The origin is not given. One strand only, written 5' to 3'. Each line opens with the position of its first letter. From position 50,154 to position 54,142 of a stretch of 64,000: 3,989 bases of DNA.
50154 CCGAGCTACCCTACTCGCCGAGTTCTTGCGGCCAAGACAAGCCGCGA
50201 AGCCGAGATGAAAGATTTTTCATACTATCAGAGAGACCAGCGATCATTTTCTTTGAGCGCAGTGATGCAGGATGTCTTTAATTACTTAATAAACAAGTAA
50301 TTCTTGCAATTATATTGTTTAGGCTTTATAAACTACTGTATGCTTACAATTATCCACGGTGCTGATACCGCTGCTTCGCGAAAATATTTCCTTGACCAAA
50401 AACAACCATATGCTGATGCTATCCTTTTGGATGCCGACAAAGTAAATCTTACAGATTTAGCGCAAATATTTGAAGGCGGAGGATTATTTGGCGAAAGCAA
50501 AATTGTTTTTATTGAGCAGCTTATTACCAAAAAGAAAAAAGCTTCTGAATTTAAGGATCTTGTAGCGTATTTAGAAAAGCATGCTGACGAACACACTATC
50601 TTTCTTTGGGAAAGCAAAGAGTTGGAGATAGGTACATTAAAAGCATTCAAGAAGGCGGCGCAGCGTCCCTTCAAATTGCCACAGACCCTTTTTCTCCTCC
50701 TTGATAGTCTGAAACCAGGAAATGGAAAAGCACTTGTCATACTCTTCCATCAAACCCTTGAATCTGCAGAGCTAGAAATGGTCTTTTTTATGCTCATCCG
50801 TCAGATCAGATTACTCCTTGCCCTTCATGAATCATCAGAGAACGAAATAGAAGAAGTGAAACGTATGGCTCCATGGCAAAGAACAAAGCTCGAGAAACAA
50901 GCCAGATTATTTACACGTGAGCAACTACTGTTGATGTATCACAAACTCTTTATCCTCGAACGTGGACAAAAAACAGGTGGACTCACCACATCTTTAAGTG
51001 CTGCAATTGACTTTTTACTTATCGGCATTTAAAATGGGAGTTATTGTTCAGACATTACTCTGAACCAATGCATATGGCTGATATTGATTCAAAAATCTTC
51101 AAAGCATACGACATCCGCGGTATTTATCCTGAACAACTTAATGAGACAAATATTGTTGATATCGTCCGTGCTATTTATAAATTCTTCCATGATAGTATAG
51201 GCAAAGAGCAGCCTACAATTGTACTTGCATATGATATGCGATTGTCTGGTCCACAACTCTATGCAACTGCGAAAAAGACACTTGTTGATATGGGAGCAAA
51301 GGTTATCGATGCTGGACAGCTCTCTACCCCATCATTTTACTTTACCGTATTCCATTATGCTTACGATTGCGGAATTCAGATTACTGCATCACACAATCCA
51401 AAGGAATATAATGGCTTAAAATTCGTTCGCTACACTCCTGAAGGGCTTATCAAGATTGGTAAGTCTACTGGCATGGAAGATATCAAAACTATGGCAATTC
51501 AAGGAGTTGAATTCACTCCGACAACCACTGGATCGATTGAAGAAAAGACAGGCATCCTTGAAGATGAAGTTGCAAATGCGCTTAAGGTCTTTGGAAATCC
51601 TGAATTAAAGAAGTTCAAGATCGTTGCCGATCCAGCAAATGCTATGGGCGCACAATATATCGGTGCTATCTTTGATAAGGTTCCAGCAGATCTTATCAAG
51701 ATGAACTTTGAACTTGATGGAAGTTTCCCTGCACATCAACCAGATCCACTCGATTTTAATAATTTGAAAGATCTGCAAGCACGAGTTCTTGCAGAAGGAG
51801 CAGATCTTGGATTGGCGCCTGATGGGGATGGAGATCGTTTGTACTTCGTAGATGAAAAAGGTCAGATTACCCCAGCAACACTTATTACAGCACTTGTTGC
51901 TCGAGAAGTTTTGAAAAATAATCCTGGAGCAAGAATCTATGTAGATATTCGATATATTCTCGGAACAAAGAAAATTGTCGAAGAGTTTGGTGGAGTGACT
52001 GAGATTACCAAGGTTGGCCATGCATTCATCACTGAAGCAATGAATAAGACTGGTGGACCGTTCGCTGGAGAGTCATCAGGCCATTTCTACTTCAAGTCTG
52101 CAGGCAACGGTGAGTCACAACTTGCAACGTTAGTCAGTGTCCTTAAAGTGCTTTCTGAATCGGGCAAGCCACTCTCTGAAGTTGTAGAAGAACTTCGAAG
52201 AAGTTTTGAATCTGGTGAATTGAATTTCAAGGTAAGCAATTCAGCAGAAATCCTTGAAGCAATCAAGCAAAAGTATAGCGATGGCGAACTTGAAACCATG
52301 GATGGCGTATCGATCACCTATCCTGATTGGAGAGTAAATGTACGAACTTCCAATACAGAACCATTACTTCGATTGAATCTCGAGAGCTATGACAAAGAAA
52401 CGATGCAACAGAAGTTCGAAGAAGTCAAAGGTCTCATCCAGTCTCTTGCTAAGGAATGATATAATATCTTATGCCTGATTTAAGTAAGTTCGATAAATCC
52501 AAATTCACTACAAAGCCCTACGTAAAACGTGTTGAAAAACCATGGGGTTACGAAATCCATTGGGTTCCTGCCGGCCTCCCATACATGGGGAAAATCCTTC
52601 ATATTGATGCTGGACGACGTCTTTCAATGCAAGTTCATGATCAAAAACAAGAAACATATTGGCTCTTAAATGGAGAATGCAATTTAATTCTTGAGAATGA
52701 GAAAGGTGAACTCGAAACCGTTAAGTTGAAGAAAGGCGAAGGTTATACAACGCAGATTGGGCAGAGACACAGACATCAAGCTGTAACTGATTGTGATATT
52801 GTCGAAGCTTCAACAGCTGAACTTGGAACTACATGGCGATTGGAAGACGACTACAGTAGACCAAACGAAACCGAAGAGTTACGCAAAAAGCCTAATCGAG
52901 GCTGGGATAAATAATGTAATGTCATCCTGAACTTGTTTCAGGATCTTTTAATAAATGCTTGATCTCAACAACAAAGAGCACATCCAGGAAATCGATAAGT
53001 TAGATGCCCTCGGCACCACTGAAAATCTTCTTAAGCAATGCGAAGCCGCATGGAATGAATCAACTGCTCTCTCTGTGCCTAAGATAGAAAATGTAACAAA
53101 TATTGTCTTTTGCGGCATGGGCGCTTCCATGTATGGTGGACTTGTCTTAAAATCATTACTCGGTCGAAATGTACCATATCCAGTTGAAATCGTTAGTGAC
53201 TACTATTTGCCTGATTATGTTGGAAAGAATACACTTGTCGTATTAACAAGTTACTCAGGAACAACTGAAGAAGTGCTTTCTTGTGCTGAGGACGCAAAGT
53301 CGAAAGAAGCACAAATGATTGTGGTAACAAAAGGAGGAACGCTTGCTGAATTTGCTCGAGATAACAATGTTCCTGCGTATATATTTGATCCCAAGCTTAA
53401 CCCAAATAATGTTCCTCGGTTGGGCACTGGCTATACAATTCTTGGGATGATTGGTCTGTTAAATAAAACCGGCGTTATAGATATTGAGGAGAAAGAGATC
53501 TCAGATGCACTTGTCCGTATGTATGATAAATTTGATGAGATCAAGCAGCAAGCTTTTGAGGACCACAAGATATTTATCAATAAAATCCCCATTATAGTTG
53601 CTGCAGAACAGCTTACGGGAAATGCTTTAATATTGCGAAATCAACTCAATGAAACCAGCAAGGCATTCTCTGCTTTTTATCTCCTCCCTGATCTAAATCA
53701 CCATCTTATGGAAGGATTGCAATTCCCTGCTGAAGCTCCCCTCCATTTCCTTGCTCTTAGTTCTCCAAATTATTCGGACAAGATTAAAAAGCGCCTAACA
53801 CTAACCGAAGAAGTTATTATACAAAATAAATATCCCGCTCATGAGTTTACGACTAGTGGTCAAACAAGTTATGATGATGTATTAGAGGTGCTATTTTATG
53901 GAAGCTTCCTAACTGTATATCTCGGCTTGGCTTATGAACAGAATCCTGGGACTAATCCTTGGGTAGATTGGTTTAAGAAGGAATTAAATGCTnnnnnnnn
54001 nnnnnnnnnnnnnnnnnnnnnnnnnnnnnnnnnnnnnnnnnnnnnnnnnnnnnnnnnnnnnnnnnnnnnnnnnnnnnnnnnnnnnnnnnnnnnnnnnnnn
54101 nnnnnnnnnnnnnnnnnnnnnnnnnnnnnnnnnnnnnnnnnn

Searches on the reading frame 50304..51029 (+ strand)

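Call 47: search_protein_families(library=pfam, proteins=[window:50304-51029:+], max_evalue=0.001)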
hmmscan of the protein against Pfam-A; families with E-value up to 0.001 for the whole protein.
window:50304-51029:+ (242 aa): 2 families
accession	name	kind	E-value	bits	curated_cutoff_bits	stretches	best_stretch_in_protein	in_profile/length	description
PF21694.2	DNA_pol3_delta_C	-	1.5e-07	31.9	27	1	127-231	2-112/121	DNA polymerase III delta subunit, C-terminal domain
PF06144.19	DNA_pol3_delta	-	0.00042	20.7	21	1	39-118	32-117/124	DNA polymerase III, delta subunit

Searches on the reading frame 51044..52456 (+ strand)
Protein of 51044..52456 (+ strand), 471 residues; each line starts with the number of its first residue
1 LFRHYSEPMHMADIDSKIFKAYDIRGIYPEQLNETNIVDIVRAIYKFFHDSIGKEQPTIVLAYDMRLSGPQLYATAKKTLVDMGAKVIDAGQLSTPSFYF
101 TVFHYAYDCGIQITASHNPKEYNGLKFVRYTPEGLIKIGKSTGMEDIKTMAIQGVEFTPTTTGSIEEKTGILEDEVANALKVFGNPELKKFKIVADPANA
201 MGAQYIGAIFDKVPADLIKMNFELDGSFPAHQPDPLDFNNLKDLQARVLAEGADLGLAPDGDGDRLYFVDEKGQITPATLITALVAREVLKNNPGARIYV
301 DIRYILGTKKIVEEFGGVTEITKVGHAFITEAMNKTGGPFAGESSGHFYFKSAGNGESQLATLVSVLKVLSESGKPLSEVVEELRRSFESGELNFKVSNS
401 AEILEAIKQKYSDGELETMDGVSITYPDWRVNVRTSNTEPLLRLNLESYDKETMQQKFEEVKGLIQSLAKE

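Call 47: search_protein_families(library=pfam, proteins=[window:51044-52456:+], max_evalue=0.001)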
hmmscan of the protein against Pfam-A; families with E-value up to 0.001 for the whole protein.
window:51044-52456:+ (471 aa): 4 families
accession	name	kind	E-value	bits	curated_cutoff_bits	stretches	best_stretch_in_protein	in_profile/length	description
PF02878.22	PGM_PMM_I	-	1.3e-30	106.3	22.5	1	17-129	2-113/138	Phosphoglucomutase/phosphomannomutase, alpha/beta/alpha domain I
PF02879.22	PGM_PMM_II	-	7.5e-21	75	29.3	1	186-273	16-103/103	Phosphoglucomutase/phosphomannomutase, alpha/beta/alpha domain II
PF02880.22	PGM_PMM_III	-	1.8e-17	64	20.7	1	281-384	5-111/115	Phosphoglucomutase/phosphomannomutase, alpha/beta/alpha domain III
PF00408.26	PGM_PMM_IV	-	2.8e-10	40.5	23.1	1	392-461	1-65/68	Phosphoglucomutase/phosphomannomutase, C-terminal domain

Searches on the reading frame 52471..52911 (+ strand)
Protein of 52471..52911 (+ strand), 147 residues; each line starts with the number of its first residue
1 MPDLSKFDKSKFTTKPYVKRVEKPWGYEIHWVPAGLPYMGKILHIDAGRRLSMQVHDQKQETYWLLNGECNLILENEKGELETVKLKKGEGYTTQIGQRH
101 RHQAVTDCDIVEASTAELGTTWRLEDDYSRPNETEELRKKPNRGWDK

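Call 47: search_protein_families(library=pfam, proteins=[window:52471-52911:+], max_evalue=0.001)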
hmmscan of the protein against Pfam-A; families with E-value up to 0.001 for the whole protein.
window:52471-52911:+ (147 aa): 2 families
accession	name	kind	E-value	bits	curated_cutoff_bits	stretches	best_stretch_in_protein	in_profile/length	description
PF07883.17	Cupin_2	-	4.7e-05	23.5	27.2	1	43-107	3-61/70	Cupin domain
PF01050.24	MannoseP_isomer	-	0.00042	20.9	23.6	1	19-100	10-85/116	Mannose-6-phosphate isomerase C-terminal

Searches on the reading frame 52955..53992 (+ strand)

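Call 47: search_protein_families(library=pfam, proteins=[window:52955-53992:+], max_evalue=0.001)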
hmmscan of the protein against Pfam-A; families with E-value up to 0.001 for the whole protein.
window:52955-53992:+ (346 aa): 2 families
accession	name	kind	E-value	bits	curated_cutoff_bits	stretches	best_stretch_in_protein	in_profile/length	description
PF10432.14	bact-PGI_C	-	6.1e-19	68.9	24.5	1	209-344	14-151/151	Bacterial phospho-glucose isomerase C-terminal SIS domain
PF01380.27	SIS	-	8.2e-07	29.3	25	1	44-134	2-98/131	SIS domain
